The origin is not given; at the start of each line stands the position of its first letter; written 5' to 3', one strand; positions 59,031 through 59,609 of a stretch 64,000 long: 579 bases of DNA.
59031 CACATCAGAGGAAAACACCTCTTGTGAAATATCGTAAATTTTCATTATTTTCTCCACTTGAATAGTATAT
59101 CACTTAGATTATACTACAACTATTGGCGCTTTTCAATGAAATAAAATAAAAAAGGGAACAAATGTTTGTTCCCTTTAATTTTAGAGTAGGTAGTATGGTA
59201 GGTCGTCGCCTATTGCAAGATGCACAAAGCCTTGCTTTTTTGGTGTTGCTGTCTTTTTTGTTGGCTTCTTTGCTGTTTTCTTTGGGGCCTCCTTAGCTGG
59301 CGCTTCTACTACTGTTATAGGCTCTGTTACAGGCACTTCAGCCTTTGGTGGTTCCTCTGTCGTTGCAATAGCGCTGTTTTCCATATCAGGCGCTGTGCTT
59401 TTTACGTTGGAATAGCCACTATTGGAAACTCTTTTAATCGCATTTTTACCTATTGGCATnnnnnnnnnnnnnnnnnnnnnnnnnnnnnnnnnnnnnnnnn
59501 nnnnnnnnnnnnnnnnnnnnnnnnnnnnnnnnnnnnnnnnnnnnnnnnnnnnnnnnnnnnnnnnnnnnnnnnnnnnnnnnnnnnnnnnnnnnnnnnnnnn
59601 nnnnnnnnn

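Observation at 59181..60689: ParA-like ATPase plus small disordered basic protein, translationally coupled to the end of a glycyl-radical microcompartment operon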

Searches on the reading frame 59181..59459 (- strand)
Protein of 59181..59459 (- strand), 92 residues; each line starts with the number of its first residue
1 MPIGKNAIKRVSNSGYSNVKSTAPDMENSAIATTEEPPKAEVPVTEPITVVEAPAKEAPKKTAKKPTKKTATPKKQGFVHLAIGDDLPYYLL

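Call 3: search_protein_families(library=pfam, proteins=[window:59181-59459:-], max_evalue=0.01)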
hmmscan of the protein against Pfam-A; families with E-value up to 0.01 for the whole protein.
window:59181-59459:- (92 aa): 0 families

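Call 7: find_homologous_proteins(query=window:59181-59459:-, max_evalue=0.001)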
Query window:59181-59459:- (92 aa): 455 proteins with E <= 0.001 among 496 candidates; the best 120 are listed.
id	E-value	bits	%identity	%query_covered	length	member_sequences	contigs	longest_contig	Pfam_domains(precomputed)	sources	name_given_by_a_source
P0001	1.3e-49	184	98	100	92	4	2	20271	-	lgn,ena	-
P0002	1.2e-43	165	91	100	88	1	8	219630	-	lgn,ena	-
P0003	3.4e-43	163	86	100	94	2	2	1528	-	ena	-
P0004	1.6e-41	158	88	100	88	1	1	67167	-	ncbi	-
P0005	3.3e-41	157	88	100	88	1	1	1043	-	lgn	-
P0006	2.5e-40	154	88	100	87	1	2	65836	-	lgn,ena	-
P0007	7.9e-39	149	86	100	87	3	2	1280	-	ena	-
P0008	1.2e-38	149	86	100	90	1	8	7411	-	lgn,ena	-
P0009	1.4e-38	149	85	100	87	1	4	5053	-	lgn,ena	-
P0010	2.1e-38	148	71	100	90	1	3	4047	-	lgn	-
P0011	1.7e-34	136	68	100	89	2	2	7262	-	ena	-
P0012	2.4e-31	125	66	100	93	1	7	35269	-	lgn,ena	-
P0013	2.5e-31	125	66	100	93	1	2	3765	-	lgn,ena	-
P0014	7.4e-31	124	65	100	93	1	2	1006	-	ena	-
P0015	9.2e-31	124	72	100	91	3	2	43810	-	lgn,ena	-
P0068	1.0e-19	88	53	100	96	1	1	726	PF07382.17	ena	-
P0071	4.1e-19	87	49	100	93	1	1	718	PF07382.17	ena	-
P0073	4.4e-19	86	52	100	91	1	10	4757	PF07382.17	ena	-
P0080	1.8e-18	84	49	100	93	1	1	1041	PF07382.17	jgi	jgi:hypothetical protein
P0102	3.0e-17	81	53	100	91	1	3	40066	PF07382.17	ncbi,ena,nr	ncbi:MAG: hypothetical protein IJX88_01575 [Clostridia bacterium]|nr:hypothetical protein [Clostridi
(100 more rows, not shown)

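Call 17: find_related_loci(query=A1, collection=genome_contigs, flank=10000)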
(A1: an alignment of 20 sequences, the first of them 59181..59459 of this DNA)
Query A1 (92 aa) in genome_contigs; peptide patterns used: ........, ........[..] (x = any residue, [..] = any of these).
216 stretches matched a pattern; 140 encode a relative of the query (tblastn E <= 1e-3); the best 80 are kept; 80 distinct loci.
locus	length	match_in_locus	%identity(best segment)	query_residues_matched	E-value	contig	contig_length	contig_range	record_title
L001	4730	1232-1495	61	1-92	8e-26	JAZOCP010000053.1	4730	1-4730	MAG: Eubacteriales bacterium isolate T1900044755_TS20190421.MAGScoT_cleanbin_000062 SGB_2272_k141_2347675, whole genome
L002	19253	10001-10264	69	1-92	3e-25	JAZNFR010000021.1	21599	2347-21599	MAG: Eubacteriales bacterium isolate T1900044713_TS20190179.MAGScoT_cleanbin_000060 SGB_1842_k141_1942435, whole genome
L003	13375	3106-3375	55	1-92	1e-23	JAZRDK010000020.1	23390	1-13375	MAG: Candidatus Scatosoma sp. isolate T1900045506_YK20190200.MAGScoT_cleanbin_000044 SGB_7535_k141_1207891, whole genome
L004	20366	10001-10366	50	1-92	2e-23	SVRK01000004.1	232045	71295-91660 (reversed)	MAG: Oscillospiraceae bacterium isolate SIG641 NODE_138_length_232045_cov_4.024466, whole genome shotgun sequence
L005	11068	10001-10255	52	1-92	3e-22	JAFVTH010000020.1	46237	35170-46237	MAG: Clostridia bacterium isolate RGIG5375 Sheep_Colon-3__c549596, whole genome shotgun sequence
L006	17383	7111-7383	53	1-92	6e-22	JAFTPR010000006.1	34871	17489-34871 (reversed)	MAG: Clostridia bacterium isolate RGIG4036 Roe_deer_Cecum-5__c2392, whole genome shotgun sequence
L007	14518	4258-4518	51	1-91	2e-21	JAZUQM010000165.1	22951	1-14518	MAG: Candidatus Scatosoma sp. isolate T1900044857_TS20190323.MAGScoT_cleanbin_000070 SGB_3073_k141_677207, whole genome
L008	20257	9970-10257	49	1-92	3e-21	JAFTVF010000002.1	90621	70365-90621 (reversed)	MAG: Clostridia bacterium isolate RGIG4180 Roe_deer_Colon-2__c517, whole genome shotgun sequence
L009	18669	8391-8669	49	1-92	4e-21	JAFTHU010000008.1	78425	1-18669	MAG: Clostridia bacterium isolate RGIG3831 Roe_deer_Cecum-1__c571, whole genome shotgun sequence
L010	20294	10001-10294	49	1-92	1e-20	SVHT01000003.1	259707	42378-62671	MAG: Clostridiales bacterium isolate SIG391 NODE_477_length_259707_cov_8.242345, whole genome shotgun sequence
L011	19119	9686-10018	42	1-92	1e-20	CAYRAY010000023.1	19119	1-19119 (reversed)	MAG TPA_asm: uncultured Clostridia bacterium isolate SRP350583_co2_315 genome assembly, contig: NODE_4093_length_19119_c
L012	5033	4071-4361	51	1-92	2e-20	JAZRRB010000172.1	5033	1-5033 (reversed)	MAG: Candidatus Scatosoma sp. isolate T1900045356_YK20190046.MAGScoT_cleanbin_000055 SGB_6796_k141_1172618, whole genome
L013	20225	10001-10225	48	1-92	3e-20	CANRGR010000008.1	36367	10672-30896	MAG: uncultured Clostridia bacterium isolate Lapin-021__bin46 genome assembly, contig: Lapin-021__NODE_1324_length_36367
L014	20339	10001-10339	45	1-92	8e-20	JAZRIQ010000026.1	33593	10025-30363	MAG: Eubacteriales bacterium isolate T1900045474_YK20190167.MAGScoT_cleanbin_000001 SGB_7249_k141_1432751, whole genome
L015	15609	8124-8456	45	1-92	6e-20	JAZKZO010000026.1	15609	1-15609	MAG: Eubacteriales bacterium isolate T1900045088_TC20190082.MAGScoT_cleanbin_000003 SGB_4692_k141_496256, whole genome s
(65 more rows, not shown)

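Call 25: find_encoding_contigs(protein=P0002, flank=10000, max_places=3)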
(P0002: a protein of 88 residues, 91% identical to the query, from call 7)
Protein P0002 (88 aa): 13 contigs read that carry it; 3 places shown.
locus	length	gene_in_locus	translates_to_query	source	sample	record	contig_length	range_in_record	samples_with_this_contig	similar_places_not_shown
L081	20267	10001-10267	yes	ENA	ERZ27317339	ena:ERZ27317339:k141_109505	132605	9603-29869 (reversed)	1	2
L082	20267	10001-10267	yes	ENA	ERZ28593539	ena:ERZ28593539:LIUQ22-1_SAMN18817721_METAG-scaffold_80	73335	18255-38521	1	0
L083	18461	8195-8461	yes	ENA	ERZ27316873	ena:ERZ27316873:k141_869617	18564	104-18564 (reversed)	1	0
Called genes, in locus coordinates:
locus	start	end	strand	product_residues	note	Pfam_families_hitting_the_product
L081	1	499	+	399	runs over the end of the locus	PF08240:ADH_N, PF16912:Glu_dehyd_C, PF00107:ADH_zinc_N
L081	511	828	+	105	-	PF00936:BMC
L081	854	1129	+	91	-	PF00936:BMC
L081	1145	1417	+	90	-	PF00936:BMC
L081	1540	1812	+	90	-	PF00936:BMC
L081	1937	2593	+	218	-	PF06130:PTAC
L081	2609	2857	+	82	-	PF03319:EutN_CcmL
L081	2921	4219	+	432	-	PF01512:Complex1_51K, PF13534:Fer4_17, PF13375:RnfC_N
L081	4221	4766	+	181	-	PF00936:BMC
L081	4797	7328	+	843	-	PF02901:PFL-like, PF01228:Gly_radical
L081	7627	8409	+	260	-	PF13353:Fer4_12, PF04055:Radical_SAM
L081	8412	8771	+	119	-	PF00936:BMC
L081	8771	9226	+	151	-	PF00009:GTP_EFTU (faint), PF10662:PduV-EutP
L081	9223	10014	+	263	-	PF00142:Fer4_NifH (weak), PF01656:CbiA, PF02374:ArsA_ATPase (faint), PF06564:CBP_BcsQ (weak), PF07015:VirC1 (faint), PF09140:MipZ, PF10609:ParA, PF13614:AAA_31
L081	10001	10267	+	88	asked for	-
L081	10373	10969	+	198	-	PF04199:Cyclase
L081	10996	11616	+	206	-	PF00657:Lipase_GDSL, PF04311:DUF459 (weak), PF13472:Lipase_GDSL_2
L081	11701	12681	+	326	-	PF04616:Glyco_hydro_43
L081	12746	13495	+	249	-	PF03372:Exo_endo_phos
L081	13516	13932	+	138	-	-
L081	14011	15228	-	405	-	-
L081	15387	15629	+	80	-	PF13443:HTH_26, PF01381:HTH_3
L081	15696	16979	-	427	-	-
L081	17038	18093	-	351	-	-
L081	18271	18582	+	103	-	PF13560:HTH_31 (weak), PF01381:HTH_3, PF12844:HTH_19, PF13443:HTH_26 (weak)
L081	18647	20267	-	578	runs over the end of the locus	PF01301:Glyco_hydro_35, PF02449:Glyco_hydro_42 (weak), PF21317:BetaGal_ABD_1, PF21467:BetaGal_gal-bd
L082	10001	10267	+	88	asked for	-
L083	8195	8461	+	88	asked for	-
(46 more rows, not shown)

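Call 30: search_dna_similar(query=window:59181-59459:-, collection=plasmids, mode=protein, max_evalue=0.01, max_rows=10)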
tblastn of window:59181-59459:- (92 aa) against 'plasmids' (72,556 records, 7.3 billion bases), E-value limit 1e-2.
No match.

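Call 31: search_dna_similar(query=window:59181-59459:-, collection=phages, mode=protein, max_evalue=0.01, max_rows=10)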
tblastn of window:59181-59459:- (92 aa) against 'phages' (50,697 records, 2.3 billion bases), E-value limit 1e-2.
No match.

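Call 32: find_related_loci(query=A1, collection=viral_contigs, flank=8000)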
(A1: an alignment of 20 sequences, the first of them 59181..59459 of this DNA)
Query A1 (92 aa) in viral_contigs; peptide patterns used: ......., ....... (x = any residue, [..] = any of these).
13 stretches matched a pattern, but none encodes a relative of the query by tblastn (E <= 1e-3).

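Call 35: search_protein_families(library=ncbifam, proteins=[window:59181-59459:-], max_evalue=0.01)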
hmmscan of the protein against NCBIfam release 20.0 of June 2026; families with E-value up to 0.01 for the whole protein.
window:59181-59459:- (92 aa): 0 families

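Call 49: search_protein_representatives(alignment_id=A1)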
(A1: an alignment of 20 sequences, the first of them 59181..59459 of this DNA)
Query: 20 sequences, 95 profile positions. Proteins with E-value up to 0.001 (for the whole library): 288; up to 1e-10: 242; up to 1e-30: 1. The best 150 are listed.
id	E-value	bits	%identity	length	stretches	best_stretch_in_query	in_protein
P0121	2.7e-31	124.3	-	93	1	1-95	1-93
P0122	3.8e-30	120.6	-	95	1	1-95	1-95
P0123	7.6e-30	119.7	-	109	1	1-95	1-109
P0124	1.1e-29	119.2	-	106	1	1-95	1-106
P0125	4.4e-29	117.2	-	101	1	1-95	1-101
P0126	1.5e-27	112.3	-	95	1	1-95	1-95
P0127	2.1e-27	111.8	-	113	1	1-95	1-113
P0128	3.9e-27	111.0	-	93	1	1-95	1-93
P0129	4.9e-27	110.7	-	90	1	1-95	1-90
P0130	3.4e-26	108.0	-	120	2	1-80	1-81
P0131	4.7e-26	107.5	-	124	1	1-95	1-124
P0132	5.0e-26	107.4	-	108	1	1-95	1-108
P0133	9.5e-26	106.5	-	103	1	1-95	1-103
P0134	5.2e-25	104.2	-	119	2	1-75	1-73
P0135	9.7e-25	103.3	-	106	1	1-95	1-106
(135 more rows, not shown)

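Call 51: predict_structure(alignment_id=A1)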
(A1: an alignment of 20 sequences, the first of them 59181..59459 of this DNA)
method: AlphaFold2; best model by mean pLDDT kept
length: 92 residues; sequences in the alignment: 20
mean_pLDDT: 57.2   pTM: 0.11
mean pLDDT of the five models: 57.2, 55.2, 51.4, 51.2, 50.6
residues with pLDDT >= 90: 0; 70-90: 6; 50-70: 67; < 50: 19
segments of 3 or more residues with pLDDT < 50: 36-38, 51-53, 55-58
pLDDT, mean of each block of 10 residues (from residue 1): 67 63 67 51 49 46 53 60 59 55
secondary structure: DSSP gave nothing for this model
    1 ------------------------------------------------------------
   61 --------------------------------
elements in order:
